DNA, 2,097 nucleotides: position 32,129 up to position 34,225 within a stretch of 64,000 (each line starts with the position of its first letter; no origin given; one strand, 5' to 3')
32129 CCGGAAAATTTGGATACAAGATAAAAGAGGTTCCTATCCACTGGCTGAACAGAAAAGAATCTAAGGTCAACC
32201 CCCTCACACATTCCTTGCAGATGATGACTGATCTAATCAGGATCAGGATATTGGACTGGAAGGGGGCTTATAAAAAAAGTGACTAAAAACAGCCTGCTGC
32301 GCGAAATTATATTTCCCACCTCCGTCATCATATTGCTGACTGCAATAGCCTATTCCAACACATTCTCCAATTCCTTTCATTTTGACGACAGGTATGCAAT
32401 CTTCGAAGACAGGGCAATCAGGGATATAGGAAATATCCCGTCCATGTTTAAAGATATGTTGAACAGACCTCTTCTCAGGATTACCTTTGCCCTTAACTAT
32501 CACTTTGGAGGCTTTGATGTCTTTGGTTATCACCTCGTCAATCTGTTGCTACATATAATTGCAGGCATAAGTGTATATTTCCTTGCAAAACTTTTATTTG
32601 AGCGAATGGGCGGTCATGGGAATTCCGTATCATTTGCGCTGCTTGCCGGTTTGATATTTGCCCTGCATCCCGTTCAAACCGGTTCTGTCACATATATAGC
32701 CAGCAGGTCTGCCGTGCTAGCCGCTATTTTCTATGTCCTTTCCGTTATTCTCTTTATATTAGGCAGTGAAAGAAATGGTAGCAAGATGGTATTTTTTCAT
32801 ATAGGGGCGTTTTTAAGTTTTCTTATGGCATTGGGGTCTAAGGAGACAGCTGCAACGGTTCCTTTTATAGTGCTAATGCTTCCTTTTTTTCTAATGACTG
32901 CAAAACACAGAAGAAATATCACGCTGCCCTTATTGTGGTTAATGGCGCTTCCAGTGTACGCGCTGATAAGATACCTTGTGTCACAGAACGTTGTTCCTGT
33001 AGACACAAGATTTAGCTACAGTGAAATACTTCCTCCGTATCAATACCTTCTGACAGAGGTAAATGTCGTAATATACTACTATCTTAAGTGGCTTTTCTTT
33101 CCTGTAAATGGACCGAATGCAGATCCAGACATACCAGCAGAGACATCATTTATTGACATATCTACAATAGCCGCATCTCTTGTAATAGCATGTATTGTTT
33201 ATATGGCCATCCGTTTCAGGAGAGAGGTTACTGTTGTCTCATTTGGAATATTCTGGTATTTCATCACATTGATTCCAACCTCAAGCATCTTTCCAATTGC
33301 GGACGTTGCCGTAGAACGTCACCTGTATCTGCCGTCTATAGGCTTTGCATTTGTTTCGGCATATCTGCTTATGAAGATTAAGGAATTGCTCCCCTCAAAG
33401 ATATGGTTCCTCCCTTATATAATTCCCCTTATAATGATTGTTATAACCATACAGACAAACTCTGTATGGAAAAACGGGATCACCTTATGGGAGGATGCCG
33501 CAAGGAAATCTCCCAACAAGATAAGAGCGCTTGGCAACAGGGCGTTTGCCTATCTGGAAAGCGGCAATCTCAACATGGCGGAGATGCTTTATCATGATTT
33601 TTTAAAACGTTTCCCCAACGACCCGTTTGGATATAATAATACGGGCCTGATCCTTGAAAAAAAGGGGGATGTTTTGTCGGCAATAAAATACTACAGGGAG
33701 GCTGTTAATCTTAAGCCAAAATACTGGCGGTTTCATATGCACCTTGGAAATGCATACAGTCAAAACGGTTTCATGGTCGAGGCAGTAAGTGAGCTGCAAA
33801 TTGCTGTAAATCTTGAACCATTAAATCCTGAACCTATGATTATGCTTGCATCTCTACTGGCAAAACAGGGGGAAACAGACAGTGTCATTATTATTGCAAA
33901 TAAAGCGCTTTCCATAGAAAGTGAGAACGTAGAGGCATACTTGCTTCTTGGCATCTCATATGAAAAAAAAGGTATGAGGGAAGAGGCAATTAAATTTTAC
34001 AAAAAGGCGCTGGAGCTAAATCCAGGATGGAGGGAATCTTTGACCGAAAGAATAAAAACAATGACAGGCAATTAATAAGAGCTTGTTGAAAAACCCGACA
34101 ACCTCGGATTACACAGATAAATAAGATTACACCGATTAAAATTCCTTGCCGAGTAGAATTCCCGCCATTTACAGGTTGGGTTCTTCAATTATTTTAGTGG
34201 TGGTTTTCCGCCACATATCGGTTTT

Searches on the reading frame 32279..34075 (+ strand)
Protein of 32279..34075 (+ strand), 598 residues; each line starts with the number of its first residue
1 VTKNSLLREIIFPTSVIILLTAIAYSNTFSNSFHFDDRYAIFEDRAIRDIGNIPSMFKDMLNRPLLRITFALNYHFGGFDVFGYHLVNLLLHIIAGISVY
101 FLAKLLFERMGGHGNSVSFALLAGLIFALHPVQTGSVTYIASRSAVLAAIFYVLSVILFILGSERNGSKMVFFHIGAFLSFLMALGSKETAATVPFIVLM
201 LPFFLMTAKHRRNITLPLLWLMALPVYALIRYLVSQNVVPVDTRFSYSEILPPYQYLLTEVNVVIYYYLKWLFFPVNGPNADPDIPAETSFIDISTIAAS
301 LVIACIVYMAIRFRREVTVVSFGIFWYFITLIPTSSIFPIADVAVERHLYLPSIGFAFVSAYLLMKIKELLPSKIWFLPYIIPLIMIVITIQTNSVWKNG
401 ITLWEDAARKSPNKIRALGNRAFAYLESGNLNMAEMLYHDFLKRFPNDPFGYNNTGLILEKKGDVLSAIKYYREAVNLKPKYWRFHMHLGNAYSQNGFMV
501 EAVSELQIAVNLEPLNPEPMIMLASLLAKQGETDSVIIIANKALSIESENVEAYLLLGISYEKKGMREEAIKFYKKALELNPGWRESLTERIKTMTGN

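Call 6: search_protein_families(library=pfam, proteins=[window:32279-34075:+])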
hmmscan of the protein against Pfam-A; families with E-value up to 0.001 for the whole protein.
window:32279-34075:+ (598 aa): 16 families
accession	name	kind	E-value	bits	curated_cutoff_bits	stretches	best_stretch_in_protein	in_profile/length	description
PF07719.23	TPR_2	-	8.5e-23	79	27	2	552-583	2-33/34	Tetratricopeptide repeat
PF13181.12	TPR_8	-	4.6e-19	67.3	25.7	2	552-582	2-32/34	Tetratricopeptide repeat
PF00515.34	TPR_1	-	8.4e-19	67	27.8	1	552-582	2-32/34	Tetratricopeptide repeat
PF13431.12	TPR_17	-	1.2e-18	66.2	24.4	0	403-435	1-33/34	Tetratricopeptide repeat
PF13414.12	TPR_11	-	3.7e-18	65.4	26.8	1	457-497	2-42/42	TPR repeat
PF13428.12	TPR_14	-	1.9e-15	56.3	23.5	0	551-591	1-41/44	Tetratricopeptide repeat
PF14559.12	TPR_19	-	4.4e-13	49.8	25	0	528-583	2-57/68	Tetratricopeptide repeat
PF13424.12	TPR_12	-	1.3e-10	41.7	30.1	0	540-580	26-74/77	Tetratricopeptide repeat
PF13432.12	TPR_16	-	3.7e-10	40.5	32.7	0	424-480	6-62/65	Tetratricopeptide repeat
PF13174.12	TPR_6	-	3.1e-09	37.3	26.3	1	552-582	1-31/33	Tetratricopeptide repeat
PF13176.12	TPR_7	-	1.4e-08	34.6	27.9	1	553-581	1-29/36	Tetratricopeptide repeat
PF23914.1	TPR_CcmH_CycH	-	2.5e-07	31.1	42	1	487-582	54-152/158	Cytochrome c-type biogenesis protein H TPR domain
PF25063.1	ARM_TT21_C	-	1.5e-06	28.6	35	1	520-581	98-159/209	Tetratricopeptide repeat protein 21 C-terminal ARM domain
PF24575.1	TPR_Slam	-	0.00025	21.9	35.2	0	455-502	53-100/104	Surface lipoprotein assembly modifier, N-terminal TPR repeats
PF04212.24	MIT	-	0.00057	20.4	30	0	559-580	12-33/66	MIT (microtubule interacting and transport) domain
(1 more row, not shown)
